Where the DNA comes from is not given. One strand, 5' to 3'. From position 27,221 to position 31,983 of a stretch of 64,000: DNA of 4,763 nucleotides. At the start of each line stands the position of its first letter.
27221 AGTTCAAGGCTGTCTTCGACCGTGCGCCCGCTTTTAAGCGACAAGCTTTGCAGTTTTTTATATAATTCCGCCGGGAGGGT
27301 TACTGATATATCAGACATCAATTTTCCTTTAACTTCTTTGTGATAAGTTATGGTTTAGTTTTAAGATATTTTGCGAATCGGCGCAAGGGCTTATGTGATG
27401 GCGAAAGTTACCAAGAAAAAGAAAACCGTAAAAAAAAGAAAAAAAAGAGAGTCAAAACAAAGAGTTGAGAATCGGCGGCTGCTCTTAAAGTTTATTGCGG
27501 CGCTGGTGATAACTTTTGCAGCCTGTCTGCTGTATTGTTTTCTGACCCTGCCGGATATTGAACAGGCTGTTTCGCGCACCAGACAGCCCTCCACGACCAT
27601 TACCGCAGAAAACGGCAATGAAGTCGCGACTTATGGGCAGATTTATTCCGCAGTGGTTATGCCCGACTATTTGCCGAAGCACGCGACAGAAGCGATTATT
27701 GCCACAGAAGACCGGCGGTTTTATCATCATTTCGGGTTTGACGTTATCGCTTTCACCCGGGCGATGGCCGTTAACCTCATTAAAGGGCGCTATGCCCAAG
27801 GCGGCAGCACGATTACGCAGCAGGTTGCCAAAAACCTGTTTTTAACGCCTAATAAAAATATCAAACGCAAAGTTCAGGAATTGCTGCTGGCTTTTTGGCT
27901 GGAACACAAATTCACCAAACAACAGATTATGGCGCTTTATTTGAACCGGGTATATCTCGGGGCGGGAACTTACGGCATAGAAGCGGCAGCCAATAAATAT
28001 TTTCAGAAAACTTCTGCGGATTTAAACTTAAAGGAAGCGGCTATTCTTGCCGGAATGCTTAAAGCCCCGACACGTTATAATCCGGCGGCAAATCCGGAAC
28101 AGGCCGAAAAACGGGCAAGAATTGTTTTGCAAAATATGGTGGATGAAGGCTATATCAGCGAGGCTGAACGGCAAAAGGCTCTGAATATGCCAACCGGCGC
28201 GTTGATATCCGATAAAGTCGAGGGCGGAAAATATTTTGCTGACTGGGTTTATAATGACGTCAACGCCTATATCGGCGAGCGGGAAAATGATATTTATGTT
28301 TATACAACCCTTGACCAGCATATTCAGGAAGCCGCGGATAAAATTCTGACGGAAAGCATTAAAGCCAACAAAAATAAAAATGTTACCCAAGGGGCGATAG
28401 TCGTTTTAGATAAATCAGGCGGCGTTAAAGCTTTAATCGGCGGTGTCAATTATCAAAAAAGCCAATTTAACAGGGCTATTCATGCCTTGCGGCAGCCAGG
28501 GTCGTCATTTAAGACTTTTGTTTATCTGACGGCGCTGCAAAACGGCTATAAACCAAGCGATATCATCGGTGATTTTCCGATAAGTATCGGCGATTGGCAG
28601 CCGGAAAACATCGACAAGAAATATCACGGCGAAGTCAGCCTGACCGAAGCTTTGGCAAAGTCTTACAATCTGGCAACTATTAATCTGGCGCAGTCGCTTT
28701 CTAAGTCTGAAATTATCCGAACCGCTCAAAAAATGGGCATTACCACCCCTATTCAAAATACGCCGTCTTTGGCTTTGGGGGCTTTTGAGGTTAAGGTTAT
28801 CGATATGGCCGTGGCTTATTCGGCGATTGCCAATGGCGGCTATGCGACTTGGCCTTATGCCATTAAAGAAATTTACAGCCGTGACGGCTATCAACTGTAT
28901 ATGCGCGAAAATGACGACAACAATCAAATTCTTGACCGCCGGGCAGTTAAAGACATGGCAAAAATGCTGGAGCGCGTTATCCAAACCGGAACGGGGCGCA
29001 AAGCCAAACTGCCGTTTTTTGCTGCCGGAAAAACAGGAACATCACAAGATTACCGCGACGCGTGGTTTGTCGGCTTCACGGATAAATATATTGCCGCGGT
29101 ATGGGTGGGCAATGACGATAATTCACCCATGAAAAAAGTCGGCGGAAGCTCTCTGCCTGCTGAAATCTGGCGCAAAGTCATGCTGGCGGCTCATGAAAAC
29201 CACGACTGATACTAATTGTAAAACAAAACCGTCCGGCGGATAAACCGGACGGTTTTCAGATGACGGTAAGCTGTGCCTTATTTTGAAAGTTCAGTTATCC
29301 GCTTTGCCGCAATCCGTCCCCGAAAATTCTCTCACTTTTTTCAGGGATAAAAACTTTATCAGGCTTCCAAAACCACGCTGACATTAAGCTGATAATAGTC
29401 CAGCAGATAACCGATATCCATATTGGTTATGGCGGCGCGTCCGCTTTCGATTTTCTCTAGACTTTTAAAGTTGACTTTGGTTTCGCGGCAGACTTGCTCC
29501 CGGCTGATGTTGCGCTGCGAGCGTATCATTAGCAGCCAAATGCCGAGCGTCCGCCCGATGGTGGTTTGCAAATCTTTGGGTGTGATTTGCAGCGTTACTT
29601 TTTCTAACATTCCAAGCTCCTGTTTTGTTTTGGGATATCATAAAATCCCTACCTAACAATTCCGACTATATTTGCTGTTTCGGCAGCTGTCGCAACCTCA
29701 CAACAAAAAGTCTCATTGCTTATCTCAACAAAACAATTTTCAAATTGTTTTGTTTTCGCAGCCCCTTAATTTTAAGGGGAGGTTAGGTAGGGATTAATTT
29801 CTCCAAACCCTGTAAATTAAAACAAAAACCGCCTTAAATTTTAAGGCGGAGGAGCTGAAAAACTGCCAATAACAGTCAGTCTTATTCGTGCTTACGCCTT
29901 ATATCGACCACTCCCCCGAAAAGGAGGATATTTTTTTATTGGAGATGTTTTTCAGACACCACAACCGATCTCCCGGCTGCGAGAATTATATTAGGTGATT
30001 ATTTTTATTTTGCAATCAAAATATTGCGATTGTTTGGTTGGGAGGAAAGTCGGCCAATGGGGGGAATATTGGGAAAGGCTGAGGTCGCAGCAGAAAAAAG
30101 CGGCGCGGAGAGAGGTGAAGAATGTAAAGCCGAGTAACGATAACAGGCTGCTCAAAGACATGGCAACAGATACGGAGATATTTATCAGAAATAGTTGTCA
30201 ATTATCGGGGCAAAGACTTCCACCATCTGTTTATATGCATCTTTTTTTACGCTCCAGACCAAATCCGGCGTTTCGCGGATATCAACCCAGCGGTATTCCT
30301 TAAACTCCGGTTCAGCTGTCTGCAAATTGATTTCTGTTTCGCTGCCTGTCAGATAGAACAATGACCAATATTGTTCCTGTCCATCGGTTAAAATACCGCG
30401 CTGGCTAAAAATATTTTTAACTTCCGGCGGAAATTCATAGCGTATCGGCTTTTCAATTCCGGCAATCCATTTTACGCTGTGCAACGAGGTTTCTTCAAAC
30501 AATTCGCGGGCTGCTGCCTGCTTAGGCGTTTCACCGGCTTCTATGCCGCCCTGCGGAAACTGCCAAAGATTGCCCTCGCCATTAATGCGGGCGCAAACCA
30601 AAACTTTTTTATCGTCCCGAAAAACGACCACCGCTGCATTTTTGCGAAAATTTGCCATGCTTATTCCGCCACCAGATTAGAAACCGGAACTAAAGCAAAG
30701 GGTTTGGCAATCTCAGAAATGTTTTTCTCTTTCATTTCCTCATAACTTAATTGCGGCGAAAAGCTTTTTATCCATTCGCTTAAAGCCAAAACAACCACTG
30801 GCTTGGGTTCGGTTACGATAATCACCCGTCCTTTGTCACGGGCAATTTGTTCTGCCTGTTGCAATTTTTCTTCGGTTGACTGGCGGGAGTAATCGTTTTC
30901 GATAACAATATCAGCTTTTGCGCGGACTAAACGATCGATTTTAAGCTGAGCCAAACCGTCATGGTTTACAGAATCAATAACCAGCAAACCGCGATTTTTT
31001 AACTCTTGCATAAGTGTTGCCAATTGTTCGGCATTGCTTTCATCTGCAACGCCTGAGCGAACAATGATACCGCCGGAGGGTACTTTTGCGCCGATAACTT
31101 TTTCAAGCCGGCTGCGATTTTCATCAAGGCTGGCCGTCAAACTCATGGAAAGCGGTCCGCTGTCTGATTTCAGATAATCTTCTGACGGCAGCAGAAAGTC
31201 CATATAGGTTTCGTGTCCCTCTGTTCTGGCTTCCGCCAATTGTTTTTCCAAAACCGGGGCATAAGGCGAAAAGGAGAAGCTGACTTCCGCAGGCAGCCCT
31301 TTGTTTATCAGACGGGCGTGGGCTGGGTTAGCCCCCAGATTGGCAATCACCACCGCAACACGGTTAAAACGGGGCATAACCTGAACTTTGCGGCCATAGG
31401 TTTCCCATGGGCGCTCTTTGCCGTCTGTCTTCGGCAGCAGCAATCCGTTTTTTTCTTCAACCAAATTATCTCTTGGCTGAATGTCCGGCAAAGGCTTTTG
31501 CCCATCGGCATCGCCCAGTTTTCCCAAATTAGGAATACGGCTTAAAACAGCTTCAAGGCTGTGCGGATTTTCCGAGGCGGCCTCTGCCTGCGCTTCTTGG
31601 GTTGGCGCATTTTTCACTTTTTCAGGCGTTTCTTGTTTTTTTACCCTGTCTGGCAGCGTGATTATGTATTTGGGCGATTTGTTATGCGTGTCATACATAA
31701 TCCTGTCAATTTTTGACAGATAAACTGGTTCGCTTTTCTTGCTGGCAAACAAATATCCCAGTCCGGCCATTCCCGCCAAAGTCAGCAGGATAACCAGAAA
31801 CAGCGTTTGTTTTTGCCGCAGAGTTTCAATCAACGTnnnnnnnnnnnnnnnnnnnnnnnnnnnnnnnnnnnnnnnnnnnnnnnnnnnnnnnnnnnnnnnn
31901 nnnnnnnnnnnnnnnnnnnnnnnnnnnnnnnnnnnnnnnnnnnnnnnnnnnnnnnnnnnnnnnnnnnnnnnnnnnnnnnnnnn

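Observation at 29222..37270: About 8 kb of housekeeping genes bracketed by a diverged 0.8-0.9-kb inverted repeat, each arm encoding an XRE HTH protein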

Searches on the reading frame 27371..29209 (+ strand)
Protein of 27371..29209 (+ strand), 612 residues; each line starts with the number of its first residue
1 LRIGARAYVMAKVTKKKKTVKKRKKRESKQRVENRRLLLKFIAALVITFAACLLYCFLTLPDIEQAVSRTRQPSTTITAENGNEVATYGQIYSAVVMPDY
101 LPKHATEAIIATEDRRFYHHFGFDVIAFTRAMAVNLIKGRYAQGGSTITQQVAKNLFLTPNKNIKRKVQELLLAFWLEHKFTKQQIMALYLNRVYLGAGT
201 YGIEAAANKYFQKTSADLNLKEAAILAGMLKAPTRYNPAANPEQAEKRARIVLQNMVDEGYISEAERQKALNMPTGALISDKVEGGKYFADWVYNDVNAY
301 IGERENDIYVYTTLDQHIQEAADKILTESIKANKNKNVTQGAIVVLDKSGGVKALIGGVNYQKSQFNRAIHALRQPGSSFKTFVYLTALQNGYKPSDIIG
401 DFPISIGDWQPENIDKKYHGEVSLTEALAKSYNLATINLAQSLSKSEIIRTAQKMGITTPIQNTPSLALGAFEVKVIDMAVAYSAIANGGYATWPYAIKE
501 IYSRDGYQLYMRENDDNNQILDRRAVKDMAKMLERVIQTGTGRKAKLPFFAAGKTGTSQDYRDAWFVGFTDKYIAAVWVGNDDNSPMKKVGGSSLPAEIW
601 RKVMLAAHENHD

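Call 10: search_protein_families(library=pfam, proteins=[window:27371-29209:+], max_evalue=0.01)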
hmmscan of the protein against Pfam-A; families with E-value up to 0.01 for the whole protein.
window:27371-29209:+ (612 aa): 2 families
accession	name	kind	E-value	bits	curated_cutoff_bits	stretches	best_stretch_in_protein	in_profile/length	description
PF00912.28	Transgly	-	2e-64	216.7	27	1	83-256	3-177/178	Transglycosylase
PF00905.27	Transpeptidase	-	1e-28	100.9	22.1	1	341-604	1-298/299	Penicillin binding protein transpeptidase domain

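Call 33: find_encoding_contigs(protein=window:27398-29209:+, flank=4000, max_places=10)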
Protein window:27398-29209:+ (603 aa): 21 contigs read that carry it; 5 places shown.
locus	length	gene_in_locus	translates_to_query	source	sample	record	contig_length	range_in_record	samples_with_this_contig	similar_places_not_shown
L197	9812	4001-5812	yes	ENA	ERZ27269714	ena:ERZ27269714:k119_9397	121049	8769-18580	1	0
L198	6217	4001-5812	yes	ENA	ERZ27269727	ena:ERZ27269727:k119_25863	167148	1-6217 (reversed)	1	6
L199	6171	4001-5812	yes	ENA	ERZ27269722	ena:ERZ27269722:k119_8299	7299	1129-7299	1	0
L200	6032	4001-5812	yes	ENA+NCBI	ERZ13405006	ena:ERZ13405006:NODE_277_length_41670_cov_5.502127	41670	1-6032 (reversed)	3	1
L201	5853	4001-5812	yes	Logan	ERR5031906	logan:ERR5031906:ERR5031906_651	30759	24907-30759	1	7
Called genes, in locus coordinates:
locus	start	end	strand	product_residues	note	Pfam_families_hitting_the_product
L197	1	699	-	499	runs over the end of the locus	PF00591:Glycos_transf_3 (weak), PF07831:PYNP_C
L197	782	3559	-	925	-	PF02739:5_3_exonuc_N, PF01367:5_3_exonuc, PF01612:DNA_pol_A_exo1, PF00476:DNA_pol_A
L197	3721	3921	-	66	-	-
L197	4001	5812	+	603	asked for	PF00912:Transgly, PF00905:Transpeptidase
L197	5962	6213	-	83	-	PF13560:HTH_31 (weak)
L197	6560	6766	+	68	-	-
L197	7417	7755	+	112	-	-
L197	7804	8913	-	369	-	PF01546:Peptidase_M20, PF07687:M20_dimer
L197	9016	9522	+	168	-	PF06347:SH3_4, PF08239:SH3_3 (faint)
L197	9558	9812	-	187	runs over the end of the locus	PF07081:DUF1349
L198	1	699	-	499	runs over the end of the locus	PF00591:Glycos_transf_3 (weak), PF07831:PYNP_C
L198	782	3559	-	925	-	PF02739:5_3_exonuc_N, PF01367:5_3_exonuc, PF01612:DNA_pol_A_exo1, PF00476:DNA_pol_A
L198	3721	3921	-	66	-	-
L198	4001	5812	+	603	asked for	PF00912:Transgly, PF00905:Transpeptidase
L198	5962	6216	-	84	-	?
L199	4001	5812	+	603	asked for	PF00912:Transgly, PF00905:Transpeptidase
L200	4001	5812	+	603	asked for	PF00912:Transgly, PF00905:Transpeptidase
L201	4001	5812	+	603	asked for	PF00912:Transgly, PF00905:Transpeptidase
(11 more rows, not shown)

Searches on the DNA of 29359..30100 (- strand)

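Call 38: search_rna_families(source=L002, start=8650, end=10460, threshold=evalue, max_evalue=5)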
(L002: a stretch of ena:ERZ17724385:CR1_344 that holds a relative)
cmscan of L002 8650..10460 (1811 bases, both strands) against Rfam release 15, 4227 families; matches with E-value up to 5: 8.
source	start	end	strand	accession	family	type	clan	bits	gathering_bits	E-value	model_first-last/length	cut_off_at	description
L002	9844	9922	+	RF02221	sRNA-Xcc1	Gene; sRNA;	-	30.6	53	0.0074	1-87/87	no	sRNA-Xcc1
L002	10351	10427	-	RF02450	ncr1175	Gene; sRNA;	-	27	60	0.032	1-110/110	no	Bacillus sRNA ncr1175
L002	10275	10385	+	RF01723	Rhizobiales-2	Gene; sRNA;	-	25.2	40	2.4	1-103/103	no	Rhizobiales-2 RNA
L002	10282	10439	+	RF02859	Arrc11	Gene; sRNA;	-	21.4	52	1.2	1-175/175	no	Actinobacillus sRNA 11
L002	9720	9751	-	RF03855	MIR5241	Gene; miRNA;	-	18.5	85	2.1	1-75/75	no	MIR5241 microRNA precursor family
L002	9913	10047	-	RF01412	BsrG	Gene; sRNA;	-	18.4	55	0.12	1-259/259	no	BsrG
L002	8907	9058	-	RF02614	BSR1073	Gene; sRNA;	-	17.8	241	0.091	1-196/196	no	Brucella sRNA 1073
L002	10073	10133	+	RF00283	SCARNA18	Gene; snRNA; snoRNA; scaRNA;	-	17.3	40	1.6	1-83/83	no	small Cajal body-specific RNA 18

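Call 40: search_rna_families(source=window, start=29600, end=30100, threshold=evalue, max_evalue=1, show_alignments=2)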
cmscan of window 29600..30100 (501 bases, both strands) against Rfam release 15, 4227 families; matches with E-value up to 1: 3.
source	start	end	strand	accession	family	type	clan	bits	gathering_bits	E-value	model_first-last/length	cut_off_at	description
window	29726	29755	+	RF04120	MIR5998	Gene; miRNA;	-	17.7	180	0.24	1-173/173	no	MIR5998 microRNA precursor family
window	29726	29755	-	RF04120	MIR5998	Gene; miRNA;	-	17.5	180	0.27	1-173/173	no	MIR5998 microRNA precursor family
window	29912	29955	-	RF03050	RAGATH-25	Gene; sRNA;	-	15.6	49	0.34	1-50/50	no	RAGATH-25 RNA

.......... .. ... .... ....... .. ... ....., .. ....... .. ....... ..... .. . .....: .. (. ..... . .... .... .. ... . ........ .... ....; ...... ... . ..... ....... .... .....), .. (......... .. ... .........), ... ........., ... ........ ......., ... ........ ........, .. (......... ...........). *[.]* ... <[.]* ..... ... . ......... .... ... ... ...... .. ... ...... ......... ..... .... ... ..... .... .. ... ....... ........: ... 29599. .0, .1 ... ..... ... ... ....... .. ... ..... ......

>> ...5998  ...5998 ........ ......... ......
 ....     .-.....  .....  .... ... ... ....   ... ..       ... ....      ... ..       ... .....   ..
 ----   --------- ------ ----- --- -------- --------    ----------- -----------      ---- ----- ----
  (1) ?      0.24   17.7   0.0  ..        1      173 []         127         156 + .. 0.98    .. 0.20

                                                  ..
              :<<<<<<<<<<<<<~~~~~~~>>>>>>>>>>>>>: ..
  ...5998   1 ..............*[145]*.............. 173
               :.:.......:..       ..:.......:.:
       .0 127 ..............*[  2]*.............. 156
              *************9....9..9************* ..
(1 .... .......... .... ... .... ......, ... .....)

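Call 75: search_with_rna_model(model_id=R1, sources=[L001, L002, L003, L006, L007, L009, L010, L011, L012, L013, L015, L016, L020, L101, L106, L191, L197], max_evalue=0.01)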
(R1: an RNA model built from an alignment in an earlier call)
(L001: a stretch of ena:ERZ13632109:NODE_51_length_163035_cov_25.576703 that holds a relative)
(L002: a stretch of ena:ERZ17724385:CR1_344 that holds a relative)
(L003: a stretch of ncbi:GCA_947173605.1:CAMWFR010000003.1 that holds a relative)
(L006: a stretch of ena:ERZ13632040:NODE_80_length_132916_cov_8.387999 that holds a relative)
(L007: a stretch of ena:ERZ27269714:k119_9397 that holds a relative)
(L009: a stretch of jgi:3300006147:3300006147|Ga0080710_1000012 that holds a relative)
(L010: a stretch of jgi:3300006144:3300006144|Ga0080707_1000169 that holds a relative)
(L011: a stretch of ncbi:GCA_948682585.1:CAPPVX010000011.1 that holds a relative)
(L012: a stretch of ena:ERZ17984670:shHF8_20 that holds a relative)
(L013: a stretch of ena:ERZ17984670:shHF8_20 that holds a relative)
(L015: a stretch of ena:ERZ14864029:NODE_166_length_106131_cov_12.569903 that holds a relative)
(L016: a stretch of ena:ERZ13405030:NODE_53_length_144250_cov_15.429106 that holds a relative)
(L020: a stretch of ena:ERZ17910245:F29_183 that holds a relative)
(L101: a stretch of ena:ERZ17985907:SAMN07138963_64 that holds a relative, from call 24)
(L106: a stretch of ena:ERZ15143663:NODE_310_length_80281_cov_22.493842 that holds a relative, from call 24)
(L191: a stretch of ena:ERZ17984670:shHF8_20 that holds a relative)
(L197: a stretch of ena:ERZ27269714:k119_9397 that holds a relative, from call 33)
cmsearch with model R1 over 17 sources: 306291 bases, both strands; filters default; matches with E-value up to 0.01: 30.
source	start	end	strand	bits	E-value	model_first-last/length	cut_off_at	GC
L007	9787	9953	+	197.6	7.7e-57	1-167/167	no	0.41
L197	6261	6427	-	197.6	7.7e-57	1-167/167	no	0.41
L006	9780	9943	+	189.2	2.4e-54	1-167/167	no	0.45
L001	9789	9954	+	189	2.8e-54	1-167/167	no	0.38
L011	9791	9953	+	184.3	7e-53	1-167/167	no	0.39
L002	9780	9945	+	184.1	8.3e-53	1-167/167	no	0.4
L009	9780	9945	+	184.1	8.3e-53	1-167/167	no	0.4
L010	9441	9606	+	184.1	8.3e-53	1-167/167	no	0.4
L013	9628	9792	+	182.5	2.4e-52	1-167/167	no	0.44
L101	6676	6840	+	182.5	2.4e-52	1-167/167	no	0.44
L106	6676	6840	+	182.5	2.4e-52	1-167/167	no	0.44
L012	9494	9652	+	116.5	1.3e-32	1-167/167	no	0.4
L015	9494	9652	+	116.5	1.3e-32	1-167/167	no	0.4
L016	9494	9652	+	116.5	1.3e-32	1-167/167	no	0.4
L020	9463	9621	+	116.5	1.3e-32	1-167/167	no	0.4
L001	2718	2876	-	114.4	5.7e-32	1-167/167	no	0.4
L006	18821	18984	+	100.1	1e-27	1-167/167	no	0.48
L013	3080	3240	-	99.7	1.4e-27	1-167/167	no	0.37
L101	126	286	-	99.7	1.4e-27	1-167/167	no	0.37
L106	128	288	-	99.7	1.4e-27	1-167/167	no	0.37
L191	5362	5522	-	99.7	1.4e-27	1-167/167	no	0.37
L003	9494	9652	+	90.5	8e-25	1-167/167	no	0.4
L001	2444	2580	-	46.4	1.2e-11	1-167/167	no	0.38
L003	9790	9926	+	46.3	1.3e-11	1-167/167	no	0.38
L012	9790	9926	+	46.2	1.4e-11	1-167/167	no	0.39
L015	9790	9926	+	46.2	1.4e-11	1-167/167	no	0.39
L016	9790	9926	+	46.2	1.4e-11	1-167/167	no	0.39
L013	2809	2944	-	43.7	7.5e-11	1-167/167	no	0.38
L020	9759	9894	+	43.7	7.5e-11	1-167/167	no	0.38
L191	5091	5226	-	43.7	7.5e-11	1-167/167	no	0.38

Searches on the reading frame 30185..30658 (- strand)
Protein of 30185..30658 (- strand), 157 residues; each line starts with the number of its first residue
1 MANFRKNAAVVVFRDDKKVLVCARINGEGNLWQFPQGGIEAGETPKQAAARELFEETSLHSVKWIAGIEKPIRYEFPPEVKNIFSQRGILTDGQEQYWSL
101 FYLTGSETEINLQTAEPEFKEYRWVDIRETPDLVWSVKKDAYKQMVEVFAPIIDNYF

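Call 10: search_protein_families(library=pfam, proteins=[window:30185-30658:-], max_evalue=0.01)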
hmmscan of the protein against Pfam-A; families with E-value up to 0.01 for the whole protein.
window:30185-30658:- (157 aa): 2 families
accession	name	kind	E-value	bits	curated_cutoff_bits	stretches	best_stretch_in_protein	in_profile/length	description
PF00293.34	NUDIX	-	1.7e-23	83.5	21.1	1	5-142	3-131/134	NUDIX domain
PF14815.12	NUDIX_4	-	9.9e-08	32.2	35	1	9-130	2-98/113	NUDIX domain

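Call 24: find_encoding_contigs(protein=window:30185-30658:-, flank=6000, max_places=10)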
Protein window:30185-30658:- (157 aa): 21 contigs read that carry it; 10 places shown.
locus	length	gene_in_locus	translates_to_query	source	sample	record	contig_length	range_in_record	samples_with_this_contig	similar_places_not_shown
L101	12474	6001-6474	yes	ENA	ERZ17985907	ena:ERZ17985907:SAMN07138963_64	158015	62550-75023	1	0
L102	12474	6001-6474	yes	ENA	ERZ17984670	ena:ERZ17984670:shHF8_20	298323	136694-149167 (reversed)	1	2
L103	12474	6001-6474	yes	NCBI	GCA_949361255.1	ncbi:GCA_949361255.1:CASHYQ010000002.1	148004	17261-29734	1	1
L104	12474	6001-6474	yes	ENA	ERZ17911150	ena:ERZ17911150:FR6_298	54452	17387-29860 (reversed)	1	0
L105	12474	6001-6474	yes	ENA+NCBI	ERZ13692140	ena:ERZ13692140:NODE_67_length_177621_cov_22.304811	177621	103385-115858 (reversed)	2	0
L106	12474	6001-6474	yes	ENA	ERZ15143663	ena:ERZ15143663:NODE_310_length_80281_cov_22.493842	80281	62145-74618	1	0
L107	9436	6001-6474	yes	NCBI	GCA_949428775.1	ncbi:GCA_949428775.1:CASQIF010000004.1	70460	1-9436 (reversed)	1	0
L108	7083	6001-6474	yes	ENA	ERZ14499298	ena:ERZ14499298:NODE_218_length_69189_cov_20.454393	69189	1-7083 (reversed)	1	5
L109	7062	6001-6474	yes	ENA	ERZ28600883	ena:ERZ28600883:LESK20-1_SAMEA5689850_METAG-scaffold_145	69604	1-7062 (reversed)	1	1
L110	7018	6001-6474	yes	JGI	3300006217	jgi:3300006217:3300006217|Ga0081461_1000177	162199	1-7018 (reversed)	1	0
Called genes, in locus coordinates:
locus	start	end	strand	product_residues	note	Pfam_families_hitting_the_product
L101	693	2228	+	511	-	PF01676:Metalloenzyme, PF06415:iPGM_N, PF01663:Phosphodiest (weak)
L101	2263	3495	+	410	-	PF01551:Peptidase_M23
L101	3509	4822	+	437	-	PF22694:CtpB_N-like, PF00595:PDZ, PF13180:PDZ_2, PF17820:PDZ_6, PF03572:Peptidase_S41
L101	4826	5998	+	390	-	PF04748:Polysacc_deac_2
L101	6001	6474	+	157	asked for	PF00293:NUDIX, PF14815:NUDIX_4 (faint)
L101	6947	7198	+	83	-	PF13560:HTH_31, PF12844:HTH_19 (weak)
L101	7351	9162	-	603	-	PF00912:Transgly, PF00905:Transpeptidase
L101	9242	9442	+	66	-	-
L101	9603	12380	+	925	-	PF02739:5_3_exonuc_N, PF01367:5_3_exonuc, PF01612:DNA_pol_A_exo1, PF00476:DNA_pol_A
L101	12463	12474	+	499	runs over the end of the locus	PF02885:Glycos_trans_3N (faint), PF00591:Glycos_transf_3 (weak), PF07831:PYNP_C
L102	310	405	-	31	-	-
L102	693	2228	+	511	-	PF01676:Metalloenzyme, PF06415:iPGM_N, PF01663:Phosphodiest (weak)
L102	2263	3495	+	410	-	PF01551:Peptidase_M23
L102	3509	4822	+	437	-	PF22694:CtpB_N-like, PF00595:PDZ, PF13180:PDZ_2, PF17820:PDZ_6, PF03572:Peptidase_S41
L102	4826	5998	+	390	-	PF04748:Polysacc_deac_2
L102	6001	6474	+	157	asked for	PF00293:NUDIX, PF14815:NUDIX_4 (faint)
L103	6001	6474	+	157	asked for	PF00293:NUDIX, PF14815:NUDIX_4 (faint)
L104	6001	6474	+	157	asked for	PF00293:NUDIX, PF14815:NUDIX_4 (faint)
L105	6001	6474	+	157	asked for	PF00293:NUDIX, PF14815:NUDIX_4 (faint)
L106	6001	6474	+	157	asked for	PF00293:NUDIX, PF14815:NUDIX_4 (faint)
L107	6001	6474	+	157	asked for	PF00293:NUDIX, PF14815:NUDIX_4 (faint)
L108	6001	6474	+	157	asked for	PF00293:NUDIX, PF14815:NUDIX_4 (faint)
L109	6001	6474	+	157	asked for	PF00293:NUDIX, PF14815:NUDIX_4 (faint)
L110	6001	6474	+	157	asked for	PF00293:NUDIX, PF14815:NUDIX_4 (faint)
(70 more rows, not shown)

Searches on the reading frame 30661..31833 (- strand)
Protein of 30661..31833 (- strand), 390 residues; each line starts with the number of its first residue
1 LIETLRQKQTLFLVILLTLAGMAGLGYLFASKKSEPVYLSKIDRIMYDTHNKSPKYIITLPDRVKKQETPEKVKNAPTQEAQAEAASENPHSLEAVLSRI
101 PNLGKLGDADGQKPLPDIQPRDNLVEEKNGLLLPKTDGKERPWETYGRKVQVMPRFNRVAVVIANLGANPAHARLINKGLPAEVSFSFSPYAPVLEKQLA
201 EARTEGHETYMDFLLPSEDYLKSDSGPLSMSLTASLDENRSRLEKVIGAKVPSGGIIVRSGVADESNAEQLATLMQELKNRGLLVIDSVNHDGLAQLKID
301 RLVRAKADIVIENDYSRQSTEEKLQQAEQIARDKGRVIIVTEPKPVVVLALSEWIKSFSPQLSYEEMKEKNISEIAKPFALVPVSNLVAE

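Call 10: search_protein_families(library=pfam, proteins=[window:30661-31833:-], max_evalue=0.01)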
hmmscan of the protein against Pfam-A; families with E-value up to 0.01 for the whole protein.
window:30661-31833:- (390 aa): 2 families
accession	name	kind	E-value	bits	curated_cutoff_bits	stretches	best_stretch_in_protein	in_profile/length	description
PF04748.18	Polysacc_deac_2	-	1.5e-27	96.6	27.5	1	161-359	1-199/212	Divergent polysaccharide deacetylase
PF00465.25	Fe-ADH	-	0.0039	17.2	31.3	1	266-339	9-84/168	Iron-containing alcohol dehydrogenase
